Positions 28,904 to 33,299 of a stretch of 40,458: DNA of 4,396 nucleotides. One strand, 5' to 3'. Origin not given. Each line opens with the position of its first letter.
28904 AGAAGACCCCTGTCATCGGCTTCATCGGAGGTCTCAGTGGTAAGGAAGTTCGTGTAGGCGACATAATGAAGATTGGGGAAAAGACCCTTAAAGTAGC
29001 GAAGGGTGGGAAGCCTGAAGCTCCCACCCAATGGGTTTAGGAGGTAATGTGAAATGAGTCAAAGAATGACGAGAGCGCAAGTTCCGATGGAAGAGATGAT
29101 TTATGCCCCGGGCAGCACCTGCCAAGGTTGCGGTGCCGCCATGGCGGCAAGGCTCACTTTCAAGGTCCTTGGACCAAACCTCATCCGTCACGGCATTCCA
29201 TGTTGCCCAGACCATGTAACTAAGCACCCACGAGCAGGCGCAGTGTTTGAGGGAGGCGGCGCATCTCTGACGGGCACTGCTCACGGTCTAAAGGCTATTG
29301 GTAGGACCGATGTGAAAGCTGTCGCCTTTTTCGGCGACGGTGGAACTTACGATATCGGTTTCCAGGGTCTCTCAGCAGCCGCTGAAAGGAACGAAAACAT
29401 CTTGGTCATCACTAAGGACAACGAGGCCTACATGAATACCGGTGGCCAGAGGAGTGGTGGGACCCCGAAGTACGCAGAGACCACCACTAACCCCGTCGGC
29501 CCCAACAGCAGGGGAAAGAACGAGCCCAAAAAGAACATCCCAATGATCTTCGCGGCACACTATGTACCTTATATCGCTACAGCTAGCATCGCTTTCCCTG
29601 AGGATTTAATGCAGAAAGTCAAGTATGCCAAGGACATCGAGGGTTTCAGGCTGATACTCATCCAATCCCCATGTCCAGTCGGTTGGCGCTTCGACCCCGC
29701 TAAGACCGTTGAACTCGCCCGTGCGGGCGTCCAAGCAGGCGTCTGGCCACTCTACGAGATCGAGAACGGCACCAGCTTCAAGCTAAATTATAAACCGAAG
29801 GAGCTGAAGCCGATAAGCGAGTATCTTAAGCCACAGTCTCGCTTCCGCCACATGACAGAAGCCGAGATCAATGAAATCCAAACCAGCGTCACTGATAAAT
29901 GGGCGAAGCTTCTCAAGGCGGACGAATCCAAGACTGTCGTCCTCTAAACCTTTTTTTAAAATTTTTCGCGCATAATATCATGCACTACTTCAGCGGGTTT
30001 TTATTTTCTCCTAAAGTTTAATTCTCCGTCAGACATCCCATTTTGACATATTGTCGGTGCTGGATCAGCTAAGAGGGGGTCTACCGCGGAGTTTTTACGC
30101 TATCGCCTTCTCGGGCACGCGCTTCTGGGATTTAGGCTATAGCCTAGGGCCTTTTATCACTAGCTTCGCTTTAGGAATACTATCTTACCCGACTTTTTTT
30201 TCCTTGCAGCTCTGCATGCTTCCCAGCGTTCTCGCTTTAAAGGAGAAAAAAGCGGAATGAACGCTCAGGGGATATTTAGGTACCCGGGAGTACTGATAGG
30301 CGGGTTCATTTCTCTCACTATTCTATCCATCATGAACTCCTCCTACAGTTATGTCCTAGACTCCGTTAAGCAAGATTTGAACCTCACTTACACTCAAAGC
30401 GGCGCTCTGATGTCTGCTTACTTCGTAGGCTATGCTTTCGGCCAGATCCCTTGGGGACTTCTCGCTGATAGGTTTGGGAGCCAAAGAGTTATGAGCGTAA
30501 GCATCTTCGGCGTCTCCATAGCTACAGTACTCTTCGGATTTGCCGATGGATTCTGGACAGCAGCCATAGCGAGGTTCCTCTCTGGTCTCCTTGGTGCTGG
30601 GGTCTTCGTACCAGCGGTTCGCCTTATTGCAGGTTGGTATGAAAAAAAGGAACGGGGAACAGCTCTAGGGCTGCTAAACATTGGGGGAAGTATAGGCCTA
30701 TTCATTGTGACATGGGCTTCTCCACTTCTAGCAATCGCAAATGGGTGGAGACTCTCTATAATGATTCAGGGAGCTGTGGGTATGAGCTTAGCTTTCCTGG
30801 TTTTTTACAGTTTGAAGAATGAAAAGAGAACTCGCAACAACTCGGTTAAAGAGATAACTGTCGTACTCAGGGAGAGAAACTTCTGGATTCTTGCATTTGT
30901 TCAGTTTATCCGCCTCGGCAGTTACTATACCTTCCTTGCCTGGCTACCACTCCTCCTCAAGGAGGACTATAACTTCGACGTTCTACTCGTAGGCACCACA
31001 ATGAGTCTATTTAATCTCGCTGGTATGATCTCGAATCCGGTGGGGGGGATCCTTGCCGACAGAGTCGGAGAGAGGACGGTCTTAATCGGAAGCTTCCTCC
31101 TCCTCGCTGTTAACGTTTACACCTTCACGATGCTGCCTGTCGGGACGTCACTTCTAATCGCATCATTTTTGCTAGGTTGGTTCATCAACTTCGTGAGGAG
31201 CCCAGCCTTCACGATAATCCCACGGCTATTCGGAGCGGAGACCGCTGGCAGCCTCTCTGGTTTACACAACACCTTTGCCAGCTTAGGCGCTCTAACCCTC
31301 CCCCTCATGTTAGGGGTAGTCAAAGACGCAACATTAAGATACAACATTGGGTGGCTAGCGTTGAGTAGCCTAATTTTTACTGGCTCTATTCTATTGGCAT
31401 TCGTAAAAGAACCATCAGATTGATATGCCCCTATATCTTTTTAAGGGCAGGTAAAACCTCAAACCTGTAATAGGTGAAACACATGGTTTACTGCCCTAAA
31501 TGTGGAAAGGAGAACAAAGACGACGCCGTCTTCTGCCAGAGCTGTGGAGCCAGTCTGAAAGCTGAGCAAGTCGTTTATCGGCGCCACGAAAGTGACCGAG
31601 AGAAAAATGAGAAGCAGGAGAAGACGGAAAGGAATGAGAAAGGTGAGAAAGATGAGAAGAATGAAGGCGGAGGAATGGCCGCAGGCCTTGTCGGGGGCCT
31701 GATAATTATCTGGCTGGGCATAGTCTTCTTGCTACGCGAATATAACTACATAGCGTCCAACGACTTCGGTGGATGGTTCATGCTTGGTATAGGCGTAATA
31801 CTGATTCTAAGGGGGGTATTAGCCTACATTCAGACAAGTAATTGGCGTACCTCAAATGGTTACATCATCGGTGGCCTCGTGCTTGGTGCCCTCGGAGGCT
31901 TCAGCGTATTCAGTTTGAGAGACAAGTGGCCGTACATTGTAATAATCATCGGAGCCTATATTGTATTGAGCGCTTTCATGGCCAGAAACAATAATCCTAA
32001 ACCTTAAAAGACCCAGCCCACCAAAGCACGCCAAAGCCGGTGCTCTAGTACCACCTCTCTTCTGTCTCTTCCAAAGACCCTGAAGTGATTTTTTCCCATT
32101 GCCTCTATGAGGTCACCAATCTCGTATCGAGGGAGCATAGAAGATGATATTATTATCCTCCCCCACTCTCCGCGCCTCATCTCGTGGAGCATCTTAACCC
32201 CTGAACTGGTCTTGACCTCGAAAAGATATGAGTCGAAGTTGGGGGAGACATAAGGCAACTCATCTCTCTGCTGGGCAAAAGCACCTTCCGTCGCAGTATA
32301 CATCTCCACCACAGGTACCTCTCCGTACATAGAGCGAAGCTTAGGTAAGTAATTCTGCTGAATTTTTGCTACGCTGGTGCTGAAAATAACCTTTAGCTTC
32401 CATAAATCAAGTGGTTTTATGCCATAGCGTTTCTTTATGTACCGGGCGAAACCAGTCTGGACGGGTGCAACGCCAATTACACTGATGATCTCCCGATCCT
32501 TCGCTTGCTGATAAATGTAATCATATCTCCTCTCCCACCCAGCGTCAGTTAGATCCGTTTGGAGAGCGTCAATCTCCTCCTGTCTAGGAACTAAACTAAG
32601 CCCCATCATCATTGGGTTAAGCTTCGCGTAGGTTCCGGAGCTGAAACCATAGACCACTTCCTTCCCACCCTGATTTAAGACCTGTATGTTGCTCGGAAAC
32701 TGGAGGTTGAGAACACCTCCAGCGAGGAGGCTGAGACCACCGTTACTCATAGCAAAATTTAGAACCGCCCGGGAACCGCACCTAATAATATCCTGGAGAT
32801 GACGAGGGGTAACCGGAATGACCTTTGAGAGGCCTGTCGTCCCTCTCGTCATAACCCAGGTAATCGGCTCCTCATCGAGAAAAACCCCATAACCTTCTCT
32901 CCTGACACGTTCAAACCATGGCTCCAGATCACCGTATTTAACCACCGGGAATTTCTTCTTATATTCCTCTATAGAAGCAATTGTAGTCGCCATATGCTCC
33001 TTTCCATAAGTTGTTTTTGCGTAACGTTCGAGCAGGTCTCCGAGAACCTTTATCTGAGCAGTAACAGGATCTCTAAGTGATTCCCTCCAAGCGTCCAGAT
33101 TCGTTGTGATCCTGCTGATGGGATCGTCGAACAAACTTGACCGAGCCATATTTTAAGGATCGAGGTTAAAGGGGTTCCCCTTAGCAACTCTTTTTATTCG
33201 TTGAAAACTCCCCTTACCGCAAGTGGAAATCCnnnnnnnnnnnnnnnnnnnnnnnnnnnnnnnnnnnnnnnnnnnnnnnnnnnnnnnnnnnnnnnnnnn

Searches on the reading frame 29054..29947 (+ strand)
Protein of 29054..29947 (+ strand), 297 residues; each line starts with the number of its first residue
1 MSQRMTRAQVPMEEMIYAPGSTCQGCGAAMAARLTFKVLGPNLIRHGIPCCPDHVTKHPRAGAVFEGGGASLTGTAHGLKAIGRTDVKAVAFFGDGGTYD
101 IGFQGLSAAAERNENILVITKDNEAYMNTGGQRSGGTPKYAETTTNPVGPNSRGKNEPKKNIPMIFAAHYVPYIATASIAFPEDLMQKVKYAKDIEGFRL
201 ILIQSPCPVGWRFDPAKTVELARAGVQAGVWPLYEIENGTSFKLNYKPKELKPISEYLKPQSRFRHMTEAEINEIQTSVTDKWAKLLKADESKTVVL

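Call 52: search_protein_families(library=ncbifam, proteins=[window:29054-29947:+], max_evalue=0.00001)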
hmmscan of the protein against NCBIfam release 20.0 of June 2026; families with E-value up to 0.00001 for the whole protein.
window:29054-29947:+ (297 aa): 10 families
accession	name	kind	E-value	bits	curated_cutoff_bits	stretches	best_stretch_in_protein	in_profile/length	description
NF008819.1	PRK11865.1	equivalog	1.4e-93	313.4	405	1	5-286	3-296/300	pyruvate synthase subunit PorB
NF008818.0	PRK11864.1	subfamily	4.1e-91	305.2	405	1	6-291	4-297/300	3-methyl-2-oxobutanoate dehydrogenase subunit beta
NF045766.1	PhenlGlyoxDHPadI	equivalog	2.6e-62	211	700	1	13-288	148-435/443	NADH-dependent phenylglyoxylate dehydrogenase subunit beta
NF045792.1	OxalOxredbeta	equivalog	3.9e-60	203.5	590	1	9-285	10-302/311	oxalate oxidoreductase subunit beta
TIGR02176.1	pyruv_ox_red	equivalog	1.9e-19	69.1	911.35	1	92-279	959-1148/1167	pyruvate:ferredoxin (flavodoxin) oxidoreductase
NF008820.0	PRK11866.1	equivalog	1.7e-13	50.6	402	1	75-224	75-215/287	2-oxoacid ferredoxin oxidoreductase subunit beta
TIGR02177.1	PorB_KorB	subfamily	4.9e-12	45.9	261.9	1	75-209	61-189/286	2-oxoacid:acceptor oxidoreductase, beta subunit, pyruvate/2-ketoisovalerate family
NF041171.1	Oxoac_fdxbeta_Archa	equivalog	2e-08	33.9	423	1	46-209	36-191/296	2-oxoacid:ferredoxin oxidoreductase subunit beta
TIGR03336.1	IOR_alpha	equivalog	1.1e-07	30.5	650.9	1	13-209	349-533/595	indolepyruvate ferredoxin oxidoreductase subunit alpha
NF008821.0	PRK11869.1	equivalog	2.7e-06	26.5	438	1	77-209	76-202/286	2-oxoacid ferredoxin oxidoreductase subunit beta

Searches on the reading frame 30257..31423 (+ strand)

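Call 52: search_protein_families(library=ncbifam, proteins=[window:30257-31423:+], max_evalue=0.00001)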
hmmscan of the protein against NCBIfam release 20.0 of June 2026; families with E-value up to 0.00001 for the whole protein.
window:30257-31423:+ (388 aa): 44 families (the best 25 are shown)
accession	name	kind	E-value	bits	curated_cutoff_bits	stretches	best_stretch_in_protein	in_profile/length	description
TIGR00893.1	2A0114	subfamily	4.7e-49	167.4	395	2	28-196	11-179/399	D-galactonate transporter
TIGR00881.1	2A0104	subfamily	1.7e-39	135.9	407.75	2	21-192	5-177/379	phosphoglycerate transporter protein PgtP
TIGR00886.1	2A0108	subfamily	7.6e-34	117.4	311.7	1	34-345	25-368/368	NarK family nitrate/nitrite MFS transporter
TIGR00895.1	2A0115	subfamily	1.4e-33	116.5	418.55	2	30-186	36-192/398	aromatic acid/H+ symport family MFS transporter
NF008586.0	PRK11551.1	equivalog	1.2e-19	70.6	410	1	36-354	40-366/406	3-(3-hydroxy-phenyl)propionate transporter MhpT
TIGR00880.1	2_A_01_02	superfamily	3.9e-19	69.2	131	2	54-186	2-138/141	multidrug resistance protein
NF033135.1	cmx_cmrA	equivalog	4.1e-18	65.6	400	1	33-364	25-357/374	Cmx/CmrA family chloramphenicol efflux MFS transporter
NF003024.0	PRK03893.1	subfamily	4.3e-17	62.1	604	1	31-186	41-195/497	sialate:H+ symport family MFS transporter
TIGR00711.1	efflux_EmrB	subfamily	9.8e-17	60.8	230.2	2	205-344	253-396/485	DHA2 family efflux MFS transporter permease subunit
NF038246.1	bile_salt_MFS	equivalog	1.4e-16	60.4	400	1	88-382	83-402/408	conjugated bile salt MFS transporter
NF008661.1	PRK11663.1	subfamily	3.8e-16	59.1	564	1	12-190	31-209/439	MFS transporter family glucose-6-phosphate receptor UhpC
TIGR00898.1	2A0119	subfamily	2.4e-15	56.3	550.75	1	26-169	103-246/506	cation transport protein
NF008963.0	PRK12307.1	equivalog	4.2e-15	55.8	637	1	32-313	39-336/426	MFS transporter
TIGR00897.2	2A0118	subfamily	2e-14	53.4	375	2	189-384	204-401/401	RbtT/DalT/CsbX family MFS transporter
NF007372.0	PRK09874.1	equivalog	2.3e-14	53.3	571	1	47-355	55-370/408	multidrug efflux MFS transporter MdtG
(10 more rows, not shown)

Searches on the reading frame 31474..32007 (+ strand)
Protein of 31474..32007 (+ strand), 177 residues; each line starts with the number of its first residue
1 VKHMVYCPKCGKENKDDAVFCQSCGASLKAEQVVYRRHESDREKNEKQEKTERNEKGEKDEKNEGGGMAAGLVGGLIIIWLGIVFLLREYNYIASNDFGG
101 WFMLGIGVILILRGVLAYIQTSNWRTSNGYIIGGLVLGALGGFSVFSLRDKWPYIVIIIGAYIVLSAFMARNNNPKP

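Call 52: search_protein_families(library=ncbifam, proteins=[window:31474-32007:+], max_evalue=0.00001)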
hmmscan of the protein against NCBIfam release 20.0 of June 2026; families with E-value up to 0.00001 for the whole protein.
window:31474-32007:+ (177 aa): 2 families
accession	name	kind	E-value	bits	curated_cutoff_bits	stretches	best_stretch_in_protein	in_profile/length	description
NF053815.1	teico_TcaA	equivalog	6.7e-07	28.5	550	1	4-91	1-76/463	membrane-associated protein TcaA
NF011149.0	PRK14559.1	equivalog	6.1e-06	25.3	374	1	4-41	1-38/642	serine/threonine phosphatase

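Call 56: search_protein_families(library=pfam, proteins=[window:31474-32007:+], max_evalue=0.000001)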
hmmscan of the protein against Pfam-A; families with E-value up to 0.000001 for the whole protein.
window:31474-32007:+ (177 aa): 2 families
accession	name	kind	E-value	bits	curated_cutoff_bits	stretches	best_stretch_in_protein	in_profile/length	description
PF13240.11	Zn_Ribbon_1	-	7e-10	38.8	25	1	6-28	1-23/23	zinc-ribbon domain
PF13248.11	Zn_ribbon_3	-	4.2e-08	32.8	27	1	4-26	2-24/26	zinc-ribbon domain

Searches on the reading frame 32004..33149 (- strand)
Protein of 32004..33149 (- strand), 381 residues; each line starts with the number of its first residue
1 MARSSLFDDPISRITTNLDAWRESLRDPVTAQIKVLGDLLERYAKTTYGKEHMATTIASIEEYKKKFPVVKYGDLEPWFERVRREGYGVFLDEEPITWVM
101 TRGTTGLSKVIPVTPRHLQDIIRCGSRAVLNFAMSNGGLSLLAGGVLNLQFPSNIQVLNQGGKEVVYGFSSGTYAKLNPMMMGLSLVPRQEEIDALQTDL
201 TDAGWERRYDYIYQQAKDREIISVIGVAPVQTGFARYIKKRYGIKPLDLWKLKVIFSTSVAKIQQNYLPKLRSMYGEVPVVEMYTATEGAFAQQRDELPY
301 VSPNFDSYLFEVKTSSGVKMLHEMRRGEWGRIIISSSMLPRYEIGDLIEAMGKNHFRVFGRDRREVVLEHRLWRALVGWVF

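Call 52: search_protein_families(library=ncbifam, proteins=[window:32004-33149:-], max_evalue=0.00001)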
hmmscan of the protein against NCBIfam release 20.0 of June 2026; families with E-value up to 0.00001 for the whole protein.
window:32004-33149:- (381 aa): 1 family
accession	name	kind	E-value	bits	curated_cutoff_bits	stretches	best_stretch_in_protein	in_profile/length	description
NF052613.1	OlsH_GH3_orni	equivalog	2.6e-08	32.8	620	1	25-242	35-244/524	lyso-ornithine lipid synthetase OlsH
